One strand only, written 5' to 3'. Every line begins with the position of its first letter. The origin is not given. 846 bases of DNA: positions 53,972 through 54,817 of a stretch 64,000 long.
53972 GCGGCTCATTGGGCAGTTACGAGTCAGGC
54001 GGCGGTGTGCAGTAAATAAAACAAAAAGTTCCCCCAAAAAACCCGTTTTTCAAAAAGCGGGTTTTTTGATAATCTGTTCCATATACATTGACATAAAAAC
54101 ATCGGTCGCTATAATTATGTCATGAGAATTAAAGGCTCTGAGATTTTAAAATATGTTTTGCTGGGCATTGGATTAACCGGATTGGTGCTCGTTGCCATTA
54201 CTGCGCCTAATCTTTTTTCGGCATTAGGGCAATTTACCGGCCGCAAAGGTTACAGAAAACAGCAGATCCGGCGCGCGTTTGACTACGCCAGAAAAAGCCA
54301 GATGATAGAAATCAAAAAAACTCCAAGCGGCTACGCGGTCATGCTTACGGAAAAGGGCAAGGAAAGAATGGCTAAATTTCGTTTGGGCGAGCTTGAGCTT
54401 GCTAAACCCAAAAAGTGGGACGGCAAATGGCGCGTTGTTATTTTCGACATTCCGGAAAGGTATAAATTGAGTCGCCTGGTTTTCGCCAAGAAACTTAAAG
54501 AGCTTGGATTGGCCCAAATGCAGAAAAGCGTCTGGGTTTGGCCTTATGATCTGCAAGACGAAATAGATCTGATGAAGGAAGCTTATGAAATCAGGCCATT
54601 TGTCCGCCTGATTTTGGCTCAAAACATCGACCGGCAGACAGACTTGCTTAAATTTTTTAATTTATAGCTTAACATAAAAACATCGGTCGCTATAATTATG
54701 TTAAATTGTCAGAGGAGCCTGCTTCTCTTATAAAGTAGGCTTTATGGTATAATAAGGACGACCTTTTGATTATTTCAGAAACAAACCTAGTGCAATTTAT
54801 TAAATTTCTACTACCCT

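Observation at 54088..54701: Membrane-anchored PaaX-like regulator flanked by two identical promoter/operator modules, the second driving the pilus operon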

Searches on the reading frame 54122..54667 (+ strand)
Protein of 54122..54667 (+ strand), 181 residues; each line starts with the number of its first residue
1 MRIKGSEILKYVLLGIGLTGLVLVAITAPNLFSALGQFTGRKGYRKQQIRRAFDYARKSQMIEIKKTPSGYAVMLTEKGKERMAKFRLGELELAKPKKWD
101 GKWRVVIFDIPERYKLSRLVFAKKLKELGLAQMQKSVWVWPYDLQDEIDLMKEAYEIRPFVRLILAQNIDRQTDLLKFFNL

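Call 4: search_protein_families(library=pfam, proteins=[window:54122-54667:+], max_evalue=0.1)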
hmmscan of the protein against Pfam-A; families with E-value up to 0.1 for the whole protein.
window:54122-54667:+ (181 aa): 3 families
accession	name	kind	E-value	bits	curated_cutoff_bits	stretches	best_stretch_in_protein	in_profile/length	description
PF20803.2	PaaX_M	-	4.6e-21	75.2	24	1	97-172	2-77/83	PaaX protein central Cas2-like domain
PF09827.14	CRISPR_Cas2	-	0.0034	18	23.8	1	103-146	2-42/74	CRISPR associated protein Cas2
PF01199.23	Ribosomal_L34e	-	0.03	15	27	1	47-85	5-43/94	Ribosomal protein L34e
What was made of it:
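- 54122..54667 (+): 181-aa protein. It has an N-terminal uncharged hydrophobic segment (about residues 11-40), a wHTH recognition helix and wing (about residues 44-76), and a Cas2-like PaaX_M domain (97-172) with an invariant Asp109. Pfam PF20803, E 4.6e-21 (call 4).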

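Call 5: search_protein_families(library=ncbifam, proteins=[window:54122-54667:+], max_evalue=1)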
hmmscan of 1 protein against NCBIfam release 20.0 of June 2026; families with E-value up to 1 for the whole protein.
window:54122-54667:+ (181 aa): 2 families
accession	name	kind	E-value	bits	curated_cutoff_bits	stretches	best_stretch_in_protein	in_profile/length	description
TIGR02277.1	PaaX_trns_reg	equivalog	2e-06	27.6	264.55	1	45-168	33-153/279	phenylacetic acid degradation operon negative regulatory protein PaaX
TIGR01573.1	cas2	equivalog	0.0012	19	24.5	1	103-140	2-40/96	CRISPR-associated endonuclease Cas2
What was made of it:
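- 54122..54667 (+): TIGR02277 weak match, 2e-6 (call 5).
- On PaaX family (Pfam PaaX / PaaX_M / PaaX_C; NCBIfam TIGR02277): TIGR02277 scores 27.6 bits against a cut-off of 264.55 (call 5).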

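Call 10: find_homologous_proteins(query=window:54122-54667:+)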
Query window:54122-54667:+ (181 aa): 400 proteins with E <= 0.001 among 726 candidates; the best 120 are listed.
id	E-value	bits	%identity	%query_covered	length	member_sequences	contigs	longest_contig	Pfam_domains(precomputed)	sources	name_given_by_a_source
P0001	1.2e-112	392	100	100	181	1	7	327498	PF20803.3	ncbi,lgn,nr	ncbi:MAG: hypothetical protein HYV13_03270 [Candidatus Doudnabacteria bacterium]|nr:hypothetical pro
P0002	8.1e-100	350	88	100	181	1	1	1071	PF20803.3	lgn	-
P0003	9.6e-97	340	83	100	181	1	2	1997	PF20803.3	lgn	-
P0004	5.6e-87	308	76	100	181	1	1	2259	PF20803.3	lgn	-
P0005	2.0e-80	287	70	100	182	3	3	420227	PF20803.3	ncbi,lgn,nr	ncbi:MAG: hypothetical protein HYW51_03730 [Candidatus Doudnabacteria bacterium]|nr:hypothetical pro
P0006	2.0e-76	274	65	100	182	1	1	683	PF20803.3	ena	-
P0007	6.2e-75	269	65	100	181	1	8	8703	PF20803.3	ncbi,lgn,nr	ncbi:MAG: hypothetical protein HYV13_03650 [Candidatus Doudnabacteria bacterium]|nr:hypothetical pro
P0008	3.5e-68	247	60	100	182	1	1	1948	PF20803.3,PF09827.15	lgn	-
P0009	1.9e-60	222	60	86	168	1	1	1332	PF20803.3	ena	-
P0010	6.2e-50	187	49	98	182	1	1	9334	PF20803.3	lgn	-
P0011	9.2e-48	180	46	99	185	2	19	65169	PF20803.3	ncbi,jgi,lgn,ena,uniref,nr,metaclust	ncbi:MAG: hypothetical protein A3H72_03950 [Candidatus Doudnabacteria bacterium RIFCSPLOWO2_02_FULL_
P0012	4.5e-45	171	45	98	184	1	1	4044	PF20803.3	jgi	jgi:DNA-binding transcriptional regulator PaaX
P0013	5.2e-44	168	44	97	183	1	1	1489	PF20803.3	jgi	-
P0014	1.6e-37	147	43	100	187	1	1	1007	PF20803.3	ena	-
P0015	1.6e-36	144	39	98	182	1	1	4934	PF20803.3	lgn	-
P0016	4.1e-36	142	38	99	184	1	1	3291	PF20803.3,PF09827.15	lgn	-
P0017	5.2e-36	142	43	97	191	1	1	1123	PF20803.3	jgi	-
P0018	3.9e-35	139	40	95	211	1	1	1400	PF20803.3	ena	-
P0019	4.4e-35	139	43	88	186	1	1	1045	PF20803.3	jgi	jgi:DNA-binding transcriptional regulator PaaX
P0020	1.2e-34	138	38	97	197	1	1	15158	PF20803.3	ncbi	-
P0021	3.9e-34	136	38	97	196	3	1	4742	PF20803.3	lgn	-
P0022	6.2e-34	135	38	97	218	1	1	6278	PF20803.3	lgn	-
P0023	7.3e-34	135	38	97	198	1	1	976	PF20803.3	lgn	-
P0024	1.1e-33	134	43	97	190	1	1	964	PF20803.3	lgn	-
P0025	1.5e-33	134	47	80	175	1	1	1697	PF20803.3,PF09827.15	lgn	-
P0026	1.5e-33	134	42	97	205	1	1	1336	PF20803.3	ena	-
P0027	3.3e-33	133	41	95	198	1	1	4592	PF20803.3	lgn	-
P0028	3.8e-33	133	39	97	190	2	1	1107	PF20803.3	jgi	-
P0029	4.1e-33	133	44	97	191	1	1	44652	PF20803.3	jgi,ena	-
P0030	4.2e-33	133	38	97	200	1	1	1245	PF20803.3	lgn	-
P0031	5.3e-33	132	38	97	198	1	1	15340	PF20803.3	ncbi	-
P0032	1.4e-32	131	38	98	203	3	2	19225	PF20803.3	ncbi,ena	-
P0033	1.5e-32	131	41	95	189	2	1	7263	PF20803.3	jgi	-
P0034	2.7e-32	130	37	97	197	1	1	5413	PF20803.3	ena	-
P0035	3.1e-32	130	38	97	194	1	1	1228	PF20803.3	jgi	-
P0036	3.7e-32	129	40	98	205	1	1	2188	PF20803.3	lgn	-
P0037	5.6e-32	129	39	97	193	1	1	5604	PF20803.3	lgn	-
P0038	5.8e-32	129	40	98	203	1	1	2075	PF20803.3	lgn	-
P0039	6.9e-32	129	39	97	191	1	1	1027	PF20803.3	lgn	-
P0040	7.0e-32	129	35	97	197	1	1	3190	PF20803.3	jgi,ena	-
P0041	7.5e-32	128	37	97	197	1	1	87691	PF20803.3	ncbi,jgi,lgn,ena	ncbi:MAG: hypothetical protein WC587_01665 [Candidatus Paceibacterota bacterium]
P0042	7.5e-32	128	38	97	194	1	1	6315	PF20803.3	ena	-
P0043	8.2e-32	128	35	97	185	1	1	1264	PF20803.3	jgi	jgi:DNA-binding transcriptional regulator PaaX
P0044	9.5e-32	128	43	97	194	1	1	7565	PF20803.3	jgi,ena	-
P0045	1.2e-31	128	37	97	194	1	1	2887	PF20803.3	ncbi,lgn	ncbi:MAG: hypothetical protein ABIJ28_01060 [Patescibacteria group bacterium]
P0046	1.3e-31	128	40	97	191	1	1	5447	PF20803.3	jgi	-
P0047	1.5e-31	127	42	97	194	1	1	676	PF20803.3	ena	-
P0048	1.7e-31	127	37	98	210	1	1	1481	PF20803.3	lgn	-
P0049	1.9e-31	127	40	97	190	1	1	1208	PF20803.3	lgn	-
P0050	2.0e-31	127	39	97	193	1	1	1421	PF20803.3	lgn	-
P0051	2.5e-31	127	40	97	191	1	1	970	PF20803.3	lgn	-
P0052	2.8e-31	127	42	97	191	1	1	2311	PF20803.3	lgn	-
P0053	3.1e-31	126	43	97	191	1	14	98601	PF20803.3,PF03551.21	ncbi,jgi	-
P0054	4.2e-31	126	39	97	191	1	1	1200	PF20803.3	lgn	-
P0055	4.4e-31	126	36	97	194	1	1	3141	PF20803.3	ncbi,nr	ncbi:hypothetical protein KKD04_02185 [Patescibacteria group bacterium]|nr:hypothetical protein [Pat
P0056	4.6e-31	126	39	96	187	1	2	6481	PF20803.3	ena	-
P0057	4.8e-31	126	42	97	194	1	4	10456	PF20803.3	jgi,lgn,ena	jgi:DNA-binding transcriptional regulator PaaX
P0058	5.4e-31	126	40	97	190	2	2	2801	PF20803.3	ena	-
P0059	5.9e-31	126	38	98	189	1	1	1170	PF20803.3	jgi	jgi:CRISPR-associated endonuclease Cas2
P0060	6.4e-31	125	40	97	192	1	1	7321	PF20803.3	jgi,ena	-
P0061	6.4e-31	125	40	97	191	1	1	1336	PF20803.3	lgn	-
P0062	6.7e-31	125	33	97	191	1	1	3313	PF20803.3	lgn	-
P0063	6.9e-31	125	38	98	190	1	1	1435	PF20803.3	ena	-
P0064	7.0e-31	125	40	97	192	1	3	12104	PF20803.3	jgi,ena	jgi:DNA-binding transcriptional regulator PaaX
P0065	8.2e-31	125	42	97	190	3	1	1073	PF20803.3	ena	-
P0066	8.6e-31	125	42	97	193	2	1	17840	PF20803.3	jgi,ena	-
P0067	1.3e-30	124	36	93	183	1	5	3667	PF20803.3,PF09827.15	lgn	-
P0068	1.7e-30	124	41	97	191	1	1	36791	PF20803.3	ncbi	-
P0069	1.7e-30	124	40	89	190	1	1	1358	PF20803.3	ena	-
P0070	1.9e-30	124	34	97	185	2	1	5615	PF20803.3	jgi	jgi:DNA-binding transcriptional regulator PaaX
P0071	2.1e-30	124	39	99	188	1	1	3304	PF20803.3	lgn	-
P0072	2.1e-30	124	38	97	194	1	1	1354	PF20803.3,PF22665.4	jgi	jgi:DNA-binding transcriptional regulator PaaX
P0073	2.2e-30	124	35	99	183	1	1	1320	PF20803.3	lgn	-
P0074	2.3e-30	124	42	98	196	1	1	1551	PF20803.3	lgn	-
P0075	2.6e-30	123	39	97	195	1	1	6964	PF20803.3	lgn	-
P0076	2.8e-30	123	40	97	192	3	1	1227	PF20803.3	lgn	-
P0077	2.9e-30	123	36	98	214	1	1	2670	PF20803.3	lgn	-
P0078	3.0e-30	123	44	81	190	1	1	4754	PF20803.3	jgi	jgi:DNA-binding transcriptional regulator PaaX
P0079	4.0e-30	123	41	91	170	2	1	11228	PF20803.3,PF09827.15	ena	-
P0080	4.5e-30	123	40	96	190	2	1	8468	PF20803.3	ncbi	-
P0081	4.7e-30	123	35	95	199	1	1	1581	PF20803.3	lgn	-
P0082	6.9e-30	122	36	97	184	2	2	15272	PF20803.3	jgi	-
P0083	9.1e-30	122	39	97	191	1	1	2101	PF20803.3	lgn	-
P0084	1.1e-29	121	40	97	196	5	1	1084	PF20803.3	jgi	-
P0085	1.1e-29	121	38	97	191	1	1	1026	PF20803.3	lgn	-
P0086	1.1e-29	121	39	88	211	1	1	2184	PF20803.3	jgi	jgi:DNA-binding transcriptional regulator PaaX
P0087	1.1e-29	121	36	91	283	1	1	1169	PF20803.3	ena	-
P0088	1.2e-29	121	40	97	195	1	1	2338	PF20803.3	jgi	-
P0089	1.3e-29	121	42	84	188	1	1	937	PF20803.3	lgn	-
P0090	1.6e-29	121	39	97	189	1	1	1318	PF20803.3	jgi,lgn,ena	-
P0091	1.7e-29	121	39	97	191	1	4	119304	PF20803.3,PF22665.4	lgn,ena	-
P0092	1.8e-29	121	38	97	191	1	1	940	PF20803.3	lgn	-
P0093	1.8e-29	121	40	99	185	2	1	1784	PF20803.3,PF09827.15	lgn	-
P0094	2.0e-29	121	37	100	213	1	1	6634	PF20803.3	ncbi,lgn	-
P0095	2.1e-29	120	39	97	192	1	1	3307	PF20803.3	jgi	jgi:DNA-binding transcriptional regulator PaaX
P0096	2.3e-29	120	38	95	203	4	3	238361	PF20803.3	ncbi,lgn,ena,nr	ncbi:MAG: phenylacetic acid degradation operon negative regulatory protein [Parcubacteria group bact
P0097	2.4e-29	120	39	97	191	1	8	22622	PF20803.3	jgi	jgi:DNA-binding transcriptional regulator PaaX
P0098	2.8e-29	120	38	97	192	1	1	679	PF20803.3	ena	-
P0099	2.9e-29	120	39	98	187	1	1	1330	PF20803.3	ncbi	-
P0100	3.0e-29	120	40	90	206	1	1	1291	PF20803.3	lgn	-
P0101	3.1e-29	120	39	97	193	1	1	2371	PF20803.3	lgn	-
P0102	3.2e-29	120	43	78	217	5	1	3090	PF20803.3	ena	-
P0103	3.3e-29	120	37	97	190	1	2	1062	PF20803.3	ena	-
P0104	3.7e-29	120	38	96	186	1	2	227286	PF20803.3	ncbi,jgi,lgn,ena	-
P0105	4.7e-29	119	41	97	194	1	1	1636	PF20803.3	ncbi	-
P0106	4.9e-29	119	40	97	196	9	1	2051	PF20803.3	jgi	jgi:DNA-binding transcriptional regulator PaaX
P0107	5.1e-29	119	39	93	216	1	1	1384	PF20803.3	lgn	-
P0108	5.2e-29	119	39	97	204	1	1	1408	PF20803.3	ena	-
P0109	5.3e-29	119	37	95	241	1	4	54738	PF20803.3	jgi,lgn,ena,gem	-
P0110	5.6e-29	119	42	91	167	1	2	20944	PF20803.3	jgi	jgi:DNA-binding transcriptional regulator PaaX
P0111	6.2e-29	119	40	98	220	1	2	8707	PF20803.3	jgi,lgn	jgi:hypothetical protein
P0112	7.1e-29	119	37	97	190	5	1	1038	PF20803.3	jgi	-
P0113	7.1e-29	119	40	97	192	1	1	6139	PF20803.3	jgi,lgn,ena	-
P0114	7.1e-29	119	40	97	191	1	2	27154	PF20803.3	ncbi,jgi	-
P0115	7.2e-29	119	42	97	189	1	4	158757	PF20803.3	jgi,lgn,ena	-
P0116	7.2e-29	119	39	97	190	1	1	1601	PF20803.3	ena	-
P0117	7.8e-29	119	40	97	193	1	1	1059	PF20803.3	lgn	-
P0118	8.2e-29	119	41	98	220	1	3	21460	PF20803.3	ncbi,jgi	jgi:hypothetical protein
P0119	8.5e-29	119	37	100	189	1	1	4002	PF20803.3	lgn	-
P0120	9.3e-29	118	34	100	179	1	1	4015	PF20803.3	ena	-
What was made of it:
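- Paralogues within a genome are old, about 65% identical (call 10), so there is no sign of recent mobility.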

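Call 11: find_encoding_contigs(protein=window:54122-54667:+, flank=10000)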
Protein window:54122-54667:+ (181 aa): 7 contigs read that carry it; 6 places shown.
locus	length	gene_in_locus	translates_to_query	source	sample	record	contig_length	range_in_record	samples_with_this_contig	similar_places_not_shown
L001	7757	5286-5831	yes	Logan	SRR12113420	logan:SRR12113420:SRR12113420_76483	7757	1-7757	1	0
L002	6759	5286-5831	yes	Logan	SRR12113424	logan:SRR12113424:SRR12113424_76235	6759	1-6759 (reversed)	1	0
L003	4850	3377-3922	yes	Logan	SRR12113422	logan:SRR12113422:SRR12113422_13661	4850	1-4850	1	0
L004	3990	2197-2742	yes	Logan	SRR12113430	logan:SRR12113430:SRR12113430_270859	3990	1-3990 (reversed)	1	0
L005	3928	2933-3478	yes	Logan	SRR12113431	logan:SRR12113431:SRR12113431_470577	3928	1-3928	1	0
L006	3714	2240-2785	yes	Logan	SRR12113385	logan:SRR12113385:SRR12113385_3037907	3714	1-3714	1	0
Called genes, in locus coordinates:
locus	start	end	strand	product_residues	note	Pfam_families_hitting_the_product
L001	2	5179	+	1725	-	?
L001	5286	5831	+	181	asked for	PF20803:PaaX_M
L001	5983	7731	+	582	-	PF05157:MshEN, PF00437:T2SSE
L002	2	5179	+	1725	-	?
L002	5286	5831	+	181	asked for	PF20803:PaaX_M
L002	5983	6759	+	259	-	?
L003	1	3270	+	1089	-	?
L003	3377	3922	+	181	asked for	PF20803:PaaX_M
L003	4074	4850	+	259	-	?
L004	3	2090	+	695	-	?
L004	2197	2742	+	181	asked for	PF20803:PaaX_M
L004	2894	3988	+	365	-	?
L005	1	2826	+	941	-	?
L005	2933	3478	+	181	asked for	PF20803:PaaX_M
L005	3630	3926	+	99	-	?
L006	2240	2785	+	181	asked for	PF20803:PaaX_M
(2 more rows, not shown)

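Call 12: find_encoding_contigs(protein=P0005, flank=6000, max_places=3)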
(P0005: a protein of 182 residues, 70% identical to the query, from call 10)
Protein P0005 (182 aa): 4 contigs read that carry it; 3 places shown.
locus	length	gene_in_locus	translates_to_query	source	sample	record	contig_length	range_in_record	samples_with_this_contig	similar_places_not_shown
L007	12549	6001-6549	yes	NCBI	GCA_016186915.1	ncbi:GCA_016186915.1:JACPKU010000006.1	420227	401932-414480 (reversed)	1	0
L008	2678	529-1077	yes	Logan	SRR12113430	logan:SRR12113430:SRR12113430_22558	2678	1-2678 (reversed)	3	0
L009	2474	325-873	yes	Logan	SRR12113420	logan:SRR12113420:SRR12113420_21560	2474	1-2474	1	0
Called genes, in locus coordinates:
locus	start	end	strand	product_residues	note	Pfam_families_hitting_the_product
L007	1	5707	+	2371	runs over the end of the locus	PF13205:Big_5, PF13715:CarbopepD_reg_2 (faint), PF17210:SdrD_B, PF22904:NOMO1-like_2nd (faint), PF07210:DUF1416 (faint), PF13620:CarboxypepD_reg, PF00041:fn3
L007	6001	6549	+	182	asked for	PF20803:PaaX_M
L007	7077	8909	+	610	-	PF05157:MshEN, PF00437:T2SSE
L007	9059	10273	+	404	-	PF28597:T2SSF_N, PF00482:T2SSF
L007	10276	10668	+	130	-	-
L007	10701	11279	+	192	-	PF07963:N_methyl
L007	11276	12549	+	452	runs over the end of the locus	-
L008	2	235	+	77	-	?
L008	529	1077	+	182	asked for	PF20803:PaaX_M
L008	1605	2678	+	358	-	?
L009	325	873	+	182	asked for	PF20803:PaaX_M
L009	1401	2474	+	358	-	?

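Call 13: find_encoding_contigs(protein=P0007, flank=6000, max_places=3)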
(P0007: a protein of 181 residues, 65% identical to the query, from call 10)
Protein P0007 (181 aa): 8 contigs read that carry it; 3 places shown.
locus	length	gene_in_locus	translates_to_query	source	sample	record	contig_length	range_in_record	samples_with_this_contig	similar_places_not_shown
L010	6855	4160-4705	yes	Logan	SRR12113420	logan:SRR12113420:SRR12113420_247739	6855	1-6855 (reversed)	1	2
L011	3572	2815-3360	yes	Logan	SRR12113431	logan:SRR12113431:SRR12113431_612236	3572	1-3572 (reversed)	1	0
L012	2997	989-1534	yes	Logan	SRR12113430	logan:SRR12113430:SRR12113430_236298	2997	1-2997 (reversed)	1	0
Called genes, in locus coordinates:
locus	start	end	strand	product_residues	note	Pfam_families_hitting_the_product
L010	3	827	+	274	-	?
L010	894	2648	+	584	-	PF00664:ABC_membrane, PF00005:ABC_tran, PF02463:SMC_N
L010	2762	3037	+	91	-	PF00216:Bac_DNA_binding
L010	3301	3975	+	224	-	PF05552:MS_channel_1st_1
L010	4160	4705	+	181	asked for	PF20803:PaaX_M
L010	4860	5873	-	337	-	PF00149:Metallophos (weak)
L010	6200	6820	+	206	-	PF00188:CAP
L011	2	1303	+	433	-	?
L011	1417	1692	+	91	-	PF00216:Bac_DNA_binding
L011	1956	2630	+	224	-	PF05552:MS_channel_1st_1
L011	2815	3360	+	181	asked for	PF20803:PaaX_M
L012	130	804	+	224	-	PF05552:MS_channel_1st_1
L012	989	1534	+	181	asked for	PF20803:PaaX_M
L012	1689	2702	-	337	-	PF00149:Metallophos (weak)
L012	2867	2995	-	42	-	?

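Call 14: find_encoding_contigs(protein=P0004, flank=6000, max_places=3)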
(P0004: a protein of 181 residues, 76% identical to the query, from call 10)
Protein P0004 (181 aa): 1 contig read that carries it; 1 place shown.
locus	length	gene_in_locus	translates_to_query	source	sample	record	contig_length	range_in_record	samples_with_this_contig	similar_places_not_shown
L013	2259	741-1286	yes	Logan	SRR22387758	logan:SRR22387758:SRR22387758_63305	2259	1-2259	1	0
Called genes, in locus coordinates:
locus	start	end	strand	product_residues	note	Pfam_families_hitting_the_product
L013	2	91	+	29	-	?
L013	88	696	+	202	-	PF02643:DUF192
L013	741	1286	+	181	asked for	PF20803:PaaX_M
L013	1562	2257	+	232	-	?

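Call 15: find_encoding_contigs(protein=P0003, flank=6000, max_places=3)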
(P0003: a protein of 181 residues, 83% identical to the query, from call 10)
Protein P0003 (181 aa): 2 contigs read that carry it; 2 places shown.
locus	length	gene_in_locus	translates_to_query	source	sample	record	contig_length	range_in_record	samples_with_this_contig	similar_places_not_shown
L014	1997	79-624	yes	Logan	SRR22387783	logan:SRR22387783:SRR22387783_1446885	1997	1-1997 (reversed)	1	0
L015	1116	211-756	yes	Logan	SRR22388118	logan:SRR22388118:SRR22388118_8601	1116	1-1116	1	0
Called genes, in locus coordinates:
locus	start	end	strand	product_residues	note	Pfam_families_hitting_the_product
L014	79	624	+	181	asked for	PF20803:PaaX_M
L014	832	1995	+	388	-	?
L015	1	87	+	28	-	?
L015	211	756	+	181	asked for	PF20803:PaaX_M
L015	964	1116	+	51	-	?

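Call 20: find_related_loci(query=A1, collection=genome_contigs, flank=4000)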
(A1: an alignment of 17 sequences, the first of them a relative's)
Query A1 (181 aa) in genome_contigs; peptide patterns used: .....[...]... (x = any residue, [..] = any of these).
313 stretches matched a pattern; 301 encode a relative of the query (tblastn E <= 1e-3); the best 80 are kept; 80 distinct loci.
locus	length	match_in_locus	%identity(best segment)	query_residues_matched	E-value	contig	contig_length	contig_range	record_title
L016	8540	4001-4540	70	1-181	1e-85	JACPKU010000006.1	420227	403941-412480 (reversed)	MAG: Candidatus Doudnabacteria bacterium isolate NC_groundwater_503_Ag_S-0.1um_46_13 S35_SO-1_scaffold_521492, whole gen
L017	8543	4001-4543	46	2-181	7e-48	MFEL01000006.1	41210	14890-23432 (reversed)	MAG: Candidatus Doudnabacteria bacterium RIFCSPHIGHO2_01_FULL_46_24 rifcsphigho2_01_scaffold_2976, whole genome shotgun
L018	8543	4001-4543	45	3-181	2e-45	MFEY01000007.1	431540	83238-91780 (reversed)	MAG: Candidatus Doudnabacteria bacterium RIFCSPHIGHO2_12_FULL_48_16 rifcsphigho2_12_scaffold_47, whole genome shotgun se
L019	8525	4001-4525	38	7-181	1e-40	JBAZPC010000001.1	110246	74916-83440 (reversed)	MAG: Candidatus Paceibacterota bacterium isolate SO_2017_SWC_20 scaffold_206_c1_LP-4_2017, whole genome shotgun sequence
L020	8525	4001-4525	42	7-181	2e-40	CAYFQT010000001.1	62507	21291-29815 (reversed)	MAG TPA_asm: uncultured Candidatus Saccharibacteria bacterium isolate ERP108616_co1_127 genome assembly, contig: k119_43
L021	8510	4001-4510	39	4-169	3e-39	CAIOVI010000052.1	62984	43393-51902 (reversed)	uncultured bacterium isolate MJ110830A_bin-153 genome assembly, contig: bin-153:52/63, whole genome shotgun sequence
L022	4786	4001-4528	38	10-181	4e-38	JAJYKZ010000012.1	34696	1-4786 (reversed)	MAG: bacterium isolate DBS2-1.bin57 NODE_2067_length_34696_cov_2.602534, whole genome shotgun sequence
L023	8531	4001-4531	37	7-181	7e-37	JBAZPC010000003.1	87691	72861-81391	MAG: Candidatus Paceibacterota bacterium isolate SO_2017_SWC_20 scaffold_293_c1_LP-4_2017, whole genome shotgun sequence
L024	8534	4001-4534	42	6-181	1e-36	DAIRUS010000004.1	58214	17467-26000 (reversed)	MAG TPA_asm: bacterium isolate CTOTU21546 NODE_377_length_58214_cov_33.744631, whole genome shotgun sequence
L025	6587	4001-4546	35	4-181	3e-36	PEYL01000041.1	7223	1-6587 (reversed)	MAG: Candidatus Portnoybacteria bacterium CG08_land_8_20_14_0_20_40_83 CG08_land_8_20_14_0.20_scaffold_16869_c, whole ge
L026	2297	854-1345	38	10-169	3e-36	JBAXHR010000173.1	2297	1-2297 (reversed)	MAG: Candidatus Moraniibacteriota bacterium isolate ELA328 MAG328_173, whole genome shotgun sequence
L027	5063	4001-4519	40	8-181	6e-36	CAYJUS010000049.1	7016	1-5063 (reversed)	MAG TPA_asm: uncultured Candidatus Saccharibacteria bacterium isolate ERP125453_co1_267 genome assembly, contig: NODE_13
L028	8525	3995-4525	38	7-181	4e-36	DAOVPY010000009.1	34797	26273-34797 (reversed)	MAG TPA_asm: Candidatus Nealsonbacteria bacterium isolate CSMAG_1561 CSMAG_1561_k141_410254_length_34797_cov_34.0051, wh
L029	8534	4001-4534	37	5-181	3e-35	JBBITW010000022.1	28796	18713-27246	MAG: Deltaproteobacteria bacterium isolate RSS170216_bin_405 NODE_1876_length_28796_cov_6.020180, whole genome shotgun s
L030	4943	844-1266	43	42-181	3e-35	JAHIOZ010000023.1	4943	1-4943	MAG: Patescibacteria group bacterium isolate KR13_S3.mb.34 KR13_S3.mb.34_k141_123785, whole genome shotgun sequence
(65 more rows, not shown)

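Call 33: predict_structure(alignment_id=A2)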
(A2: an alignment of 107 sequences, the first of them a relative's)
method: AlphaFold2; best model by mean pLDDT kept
length: 181 residues; sequences in the alignment: 107
mean_pLDDT: 84.2   pTM: 0.65
mean pLDDT of the five models: 84.2, 82.1, 81.8, 81.1, 80.2
residues with pLDDT >= 90: 84; 70-90: 67; 50-70: 24; < 50: 6
segments of 3 or more residues with pLDDT < 50: 1-3
pLDDT, mean of each block of 10 residues (from residue 1): 63 76 60 56 70 87 86 88 80 90 98 94 96 97 92 89 97 95 94
secondary structure, 60 per line:
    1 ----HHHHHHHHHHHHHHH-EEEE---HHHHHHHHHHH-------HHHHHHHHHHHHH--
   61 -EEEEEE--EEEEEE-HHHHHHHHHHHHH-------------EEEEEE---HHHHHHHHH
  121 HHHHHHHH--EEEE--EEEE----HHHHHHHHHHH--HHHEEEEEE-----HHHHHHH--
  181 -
elements in order: H5-19 E21-24 H28-38 H46-58 E62-67 E70-75 H77-89 E103-108 H112-128 E131-134 E137-140 H145-155 E161-166 H172-178
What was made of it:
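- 54122..54667 (+): AF2 mean pLDDT 84 (call 33).
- On Membrane-tethered transcription regulators: AF2 instead folds residues 5-38 as a1-b1-a2 of the wHTH at pLDDT 56-76 (call 33).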
